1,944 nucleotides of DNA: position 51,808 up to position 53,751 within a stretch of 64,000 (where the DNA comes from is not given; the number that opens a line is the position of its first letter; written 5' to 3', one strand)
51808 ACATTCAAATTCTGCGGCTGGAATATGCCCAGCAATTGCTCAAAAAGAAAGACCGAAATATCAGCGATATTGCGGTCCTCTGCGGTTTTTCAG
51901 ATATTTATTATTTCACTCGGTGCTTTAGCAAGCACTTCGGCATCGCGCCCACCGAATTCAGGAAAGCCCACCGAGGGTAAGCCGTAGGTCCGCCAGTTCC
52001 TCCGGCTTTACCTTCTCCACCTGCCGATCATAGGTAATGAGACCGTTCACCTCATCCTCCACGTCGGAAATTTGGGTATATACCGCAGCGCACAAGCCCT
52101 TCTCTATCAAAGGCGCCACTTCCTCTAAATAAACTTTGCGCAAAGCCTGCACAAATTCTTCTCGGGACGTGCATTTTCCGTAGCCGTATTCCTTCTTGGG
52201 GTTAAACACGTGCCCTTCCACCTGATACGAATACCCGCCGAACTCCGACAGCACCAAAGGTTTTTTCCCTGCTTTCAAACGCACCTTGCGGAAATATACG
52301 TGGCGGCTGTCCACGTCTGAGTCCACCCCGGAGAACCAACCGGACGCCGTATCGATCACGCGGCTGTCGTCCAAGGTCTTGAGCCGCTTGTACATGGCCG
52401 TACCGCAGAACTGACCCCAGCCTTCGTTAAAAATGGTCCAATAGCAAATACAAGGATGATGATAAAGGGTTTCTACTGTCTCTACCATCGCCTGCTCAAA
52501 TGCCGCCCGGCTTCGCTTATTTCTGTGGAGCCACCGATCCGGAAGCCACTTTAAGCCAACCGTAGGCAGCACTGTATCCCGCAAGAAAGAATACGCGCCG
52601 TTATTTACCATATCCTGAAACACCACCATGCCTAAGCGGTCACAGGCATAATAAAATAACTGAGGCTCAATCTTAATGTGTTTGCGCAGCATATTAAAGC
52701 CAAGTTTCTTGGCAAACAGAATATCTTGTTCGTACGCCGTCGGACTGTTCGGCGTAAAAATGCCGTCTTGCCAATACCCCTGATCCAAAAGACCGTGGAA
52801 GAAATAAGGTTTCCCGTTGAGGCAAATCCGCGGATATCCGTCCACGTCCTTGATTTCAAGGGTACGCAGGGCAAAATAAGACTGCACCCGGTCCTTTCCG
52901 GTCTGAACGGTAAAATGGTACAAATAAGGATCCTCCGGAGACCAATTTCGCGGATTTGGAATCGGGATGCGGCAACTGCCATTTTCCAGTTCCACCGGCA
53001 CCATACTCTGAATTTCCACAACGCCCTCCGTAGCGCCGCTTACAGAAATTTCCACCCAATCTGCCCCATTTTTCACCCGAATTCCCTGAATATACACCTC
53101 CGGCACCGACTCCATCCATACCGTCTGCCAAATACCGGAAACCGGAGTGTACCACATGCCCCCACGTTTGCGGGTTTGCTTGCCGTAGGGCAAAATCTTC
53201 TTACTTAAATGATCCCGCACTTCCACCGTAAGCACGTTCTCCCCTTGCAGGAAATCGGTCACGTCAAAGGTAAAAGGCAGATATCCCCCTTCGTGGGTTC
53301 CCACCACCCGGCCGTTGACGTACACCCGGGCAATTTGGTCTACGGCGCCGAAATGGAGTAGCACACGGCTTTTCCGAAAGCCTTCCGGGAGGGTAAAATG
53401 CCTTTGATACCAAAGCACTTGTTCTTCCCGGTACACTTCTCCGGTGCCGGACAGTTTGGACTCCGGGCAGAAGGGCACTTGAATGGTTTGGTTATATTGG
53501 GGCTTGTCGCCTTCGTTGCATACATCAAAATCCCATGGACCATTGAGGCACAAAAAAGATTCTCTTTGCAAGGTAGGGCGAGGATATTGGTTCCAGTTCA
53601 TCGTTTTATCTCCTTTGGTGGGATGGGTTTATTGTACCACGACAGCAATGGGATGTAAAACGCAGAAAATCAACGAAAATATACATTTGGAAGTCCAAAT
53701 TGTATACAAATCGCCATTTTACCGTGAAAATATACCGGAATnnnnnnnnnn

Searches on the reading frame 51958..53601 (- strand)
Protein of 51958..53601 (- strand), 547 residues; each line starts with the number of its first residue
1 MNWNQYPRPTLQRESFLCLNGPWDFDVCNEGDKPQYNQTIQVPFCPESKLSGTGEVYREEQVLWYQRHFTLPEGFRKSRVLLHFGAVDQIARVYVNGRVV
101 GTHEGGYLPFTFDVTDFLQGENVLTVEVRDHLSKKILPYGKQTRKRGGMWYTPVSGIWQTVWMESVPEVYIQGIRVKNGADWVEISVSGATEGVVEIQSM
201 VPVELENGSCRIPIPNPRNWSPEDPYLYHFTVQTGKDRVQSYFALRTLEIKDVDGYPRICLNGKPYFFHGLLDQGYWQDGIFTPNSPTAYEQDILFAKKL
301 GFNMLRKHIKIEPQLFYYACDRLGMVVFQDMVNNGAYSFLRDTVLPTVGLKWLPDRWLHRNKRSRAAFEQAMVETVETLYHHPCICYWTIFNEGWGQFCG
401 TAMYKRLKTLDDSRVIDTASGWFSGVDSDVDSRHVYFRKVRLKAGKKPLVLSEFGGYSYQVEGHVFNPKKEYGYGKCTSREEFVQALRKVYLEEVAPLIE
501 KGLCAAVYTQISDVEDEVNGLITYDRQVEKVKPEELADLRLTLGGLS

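Call 83: search_protein_families(library=pfam, proteins=[window:51958-53601:-], max_evalue=0.001)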
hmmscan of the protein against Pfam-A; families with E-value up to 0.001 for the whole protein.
window:51958-53601:- (547 aa): 4 families
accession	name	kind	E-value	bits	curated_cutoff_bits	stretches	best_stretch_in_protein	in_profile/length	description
PF02837.24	Glyco_hydro_2_N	-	4e-18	66.4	28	1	56-165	60-167/169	Glycosyl hydrolases family 2, sugar binding domain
PF22666.2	Glyco_hydro_2_N2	-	2.6e-14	54.1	27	1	59-135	46-124/167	Glycosyl hydrolase 2 galactose-binding domain-like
PF02836.23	Glyco_hydro_2_C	-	2.5e-10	40.4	21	1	259-469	8-225/302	Glycosyl hydrolases family 2, TIM barrel domain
PF00703.27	Glyco_hydro_2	-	3.1e-06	28.3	23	1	204-246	68-109/109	Glycosyl hydrolases family 2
